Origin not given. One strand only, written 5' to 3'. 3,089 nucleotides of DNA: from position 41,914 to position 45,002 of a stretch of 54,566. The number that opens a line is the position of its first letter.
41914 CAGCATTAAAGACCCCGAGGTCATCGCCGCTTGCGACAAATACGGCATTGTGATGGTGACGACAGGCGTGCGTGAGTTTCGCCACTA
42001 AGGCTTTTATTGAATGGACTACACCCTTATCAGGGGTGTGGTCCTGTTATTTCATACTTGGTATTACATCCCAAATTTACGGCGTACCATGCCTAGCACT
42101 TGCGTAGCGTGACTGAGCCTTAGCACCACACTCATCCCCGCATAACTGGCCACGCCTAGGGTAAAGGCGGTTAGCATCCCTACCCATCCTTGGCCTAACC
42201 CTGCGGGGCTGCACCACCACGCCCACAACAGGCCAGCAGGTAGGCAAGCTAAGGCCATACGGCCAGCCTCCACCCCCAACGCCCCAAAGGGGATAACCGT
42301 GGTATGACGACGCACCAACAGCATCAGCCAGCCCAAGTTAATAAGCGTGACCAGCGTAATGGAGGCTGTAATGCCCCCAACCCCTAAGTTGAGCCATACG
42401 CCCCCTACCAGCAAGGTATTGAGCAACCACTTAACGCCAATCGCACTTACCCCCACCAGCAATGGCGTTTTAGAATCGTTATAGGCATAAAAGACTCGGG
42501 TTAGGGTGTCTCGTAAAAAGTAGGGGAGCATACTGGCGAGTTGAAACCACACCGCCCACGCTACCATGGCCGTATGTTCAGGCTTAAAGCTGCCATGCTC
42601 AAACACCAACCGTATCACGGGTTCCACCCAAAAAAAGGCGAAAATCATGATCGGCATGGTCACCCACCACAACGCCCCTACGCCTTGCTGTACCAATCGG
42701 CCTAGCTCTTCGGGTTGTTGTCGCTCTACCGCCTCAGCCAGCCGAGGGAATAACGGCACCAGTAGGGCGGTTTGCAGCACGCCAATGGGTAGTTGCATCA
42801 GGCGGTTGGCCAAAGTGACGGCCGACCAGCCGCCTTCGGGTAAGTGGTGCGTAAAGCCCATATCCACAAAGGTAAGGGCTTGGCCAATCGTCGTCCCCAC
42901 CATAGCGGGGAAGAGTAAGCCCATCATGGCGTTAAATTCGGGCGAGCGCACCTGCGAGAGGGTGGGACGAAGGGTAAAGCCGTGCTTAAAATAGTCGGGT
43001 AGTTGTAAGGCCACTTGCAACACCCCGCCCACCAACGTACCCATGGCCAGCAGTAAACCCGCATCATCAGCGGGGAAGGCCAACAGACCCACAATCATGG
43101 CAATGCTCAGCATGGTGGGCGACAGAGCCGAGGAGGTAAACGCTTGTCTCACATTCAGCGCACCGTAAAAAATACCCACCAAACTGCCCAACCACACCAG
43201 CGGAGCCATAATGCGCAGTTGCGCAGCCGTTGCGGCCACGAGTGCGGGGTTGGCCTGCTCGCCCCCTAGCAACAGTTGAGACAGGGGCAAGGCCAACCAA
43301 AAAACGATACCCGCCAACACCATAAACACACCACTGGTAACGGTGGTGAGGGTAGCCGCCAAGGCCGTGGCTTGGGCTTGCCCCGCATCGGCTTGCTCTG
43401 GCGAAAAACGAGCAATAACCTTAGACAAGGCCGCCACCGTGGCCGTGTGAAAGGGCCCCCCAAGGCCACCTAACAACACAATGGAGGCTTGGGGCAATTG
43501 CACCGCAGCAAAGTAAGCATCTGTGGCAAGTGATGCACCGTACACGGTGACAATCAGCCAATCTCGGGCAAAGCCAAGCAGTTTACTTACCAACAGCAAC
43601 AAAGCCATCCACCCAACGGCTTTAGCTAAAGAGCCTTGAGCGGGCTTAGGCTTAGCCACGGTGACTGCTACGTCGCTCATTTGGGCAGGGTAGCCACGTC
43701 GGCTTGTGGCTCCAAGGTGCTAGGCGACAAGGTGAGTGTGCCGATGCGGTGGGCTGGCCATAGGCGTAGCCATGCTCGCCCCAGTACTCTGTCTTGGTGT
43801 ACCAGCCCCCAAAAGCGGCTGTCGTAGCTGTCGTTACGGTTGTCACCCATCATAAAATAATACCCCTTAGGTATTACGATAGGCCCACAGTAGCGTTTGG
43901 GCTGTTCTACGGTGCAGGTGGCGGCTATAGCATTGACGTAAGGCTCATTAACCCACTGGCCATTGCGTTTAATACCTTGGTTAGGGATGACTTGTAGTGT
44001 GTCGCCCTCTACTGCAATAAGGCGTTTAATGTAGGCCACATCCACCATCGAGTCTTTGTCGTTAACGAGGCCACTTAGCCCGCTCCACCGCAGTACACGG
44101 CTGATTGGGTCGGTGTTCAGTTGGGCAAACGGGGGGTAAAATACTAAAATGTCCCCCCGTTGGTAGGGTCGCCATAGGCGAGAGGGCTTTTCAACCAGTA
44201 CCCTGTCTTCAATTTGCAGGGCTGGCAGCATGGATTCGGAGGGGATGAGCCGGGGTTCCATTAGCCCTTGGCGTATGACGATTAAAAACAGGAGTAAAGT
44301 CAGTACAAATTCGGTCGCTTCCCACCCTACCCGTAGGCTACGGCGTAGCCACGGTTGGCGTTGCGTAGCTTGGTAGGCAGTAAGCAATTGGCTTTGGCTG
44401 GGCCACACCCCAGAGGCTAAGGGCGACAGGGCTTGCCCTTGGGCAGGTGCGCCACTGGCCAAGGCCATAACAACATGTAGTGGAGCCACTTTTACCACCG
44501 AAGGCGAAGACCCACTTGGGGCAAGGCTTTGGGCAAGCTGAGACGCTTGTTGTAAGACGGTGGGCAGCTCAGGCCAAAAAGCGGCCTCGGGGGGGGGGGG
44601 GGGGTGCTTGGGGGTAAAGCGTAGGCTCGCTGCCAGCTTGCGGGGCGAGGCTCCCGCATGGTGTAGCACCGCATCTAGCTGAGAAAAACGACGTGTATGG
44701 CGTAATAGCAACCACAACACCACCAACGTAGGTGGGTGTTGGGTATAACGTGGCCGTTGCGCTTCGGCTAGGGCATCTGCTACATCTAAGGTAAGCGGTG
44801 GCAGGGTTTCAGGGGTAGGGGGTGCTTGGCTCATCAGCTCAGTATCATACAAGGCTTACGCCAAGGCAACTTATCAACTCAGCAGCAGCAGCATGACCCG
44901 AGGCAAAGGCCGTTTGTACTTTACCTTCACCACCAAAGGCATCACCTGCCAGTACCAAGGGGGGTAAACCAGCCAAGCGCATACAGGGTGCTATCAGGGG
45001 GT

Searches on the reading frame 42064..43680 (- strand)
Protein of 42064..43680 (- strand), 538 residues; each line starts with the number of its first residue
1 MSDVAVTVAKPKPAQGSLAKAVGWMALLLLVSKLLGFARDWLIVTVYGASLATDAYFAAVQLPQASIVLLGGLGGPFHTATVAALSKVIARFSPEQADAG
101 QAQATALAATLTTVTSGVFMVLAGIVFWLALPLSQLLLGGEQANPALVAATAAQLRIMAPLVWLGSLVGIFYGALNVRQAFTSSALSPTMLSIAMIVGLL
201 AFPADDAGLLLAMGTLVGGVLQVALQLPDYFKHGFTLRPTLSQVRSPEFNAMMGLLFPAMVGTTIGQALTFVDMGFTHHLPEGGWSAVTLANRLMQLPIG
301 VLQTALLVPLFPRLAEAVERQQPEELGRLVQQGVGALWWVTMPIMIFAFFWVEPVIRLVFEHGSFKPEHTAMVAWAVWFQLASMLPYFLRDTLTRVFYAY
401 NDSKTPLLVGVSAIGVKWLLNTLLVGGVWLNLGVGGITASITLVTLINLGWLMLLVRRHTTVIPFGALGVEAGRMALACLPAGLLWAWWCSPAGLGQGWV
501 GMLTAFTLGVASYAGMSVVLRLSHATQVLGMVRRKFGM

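Call 7: search_protein_families(library=pfam, proteins=[window:42064-43680:-], max_evalue=0.01)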
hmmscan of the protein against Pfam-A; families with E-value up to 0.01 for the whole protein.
window:42064-43680:- (538 aa): 2 families
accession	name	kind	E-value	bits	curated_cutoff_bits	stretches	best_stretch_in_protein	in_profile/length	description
PF03023.19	MurJ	-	3e-72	244.1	27.4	1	44-488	2-431/451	Lipid II flippase MurJ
PF01554.23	MatE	-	7.4e-09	35.9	24.9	1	258-421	1-159/161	MatE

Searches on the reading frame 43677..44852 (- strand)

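Call 7: search_protein_families(library=pfam, proteins=[window:43677-44852:-], max_evalue=0.01)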
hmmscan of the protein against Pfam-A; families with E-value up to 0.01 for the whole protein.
window:43677-44852:- (391 aa): 1 family
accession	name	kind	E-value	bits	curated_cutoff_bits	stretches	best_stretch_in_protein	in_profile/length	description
PF10502.14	Peptidase_S26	-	2.5e-36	125.6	22.9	1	178-365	3-168/168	Signal peptidase, peptidase S26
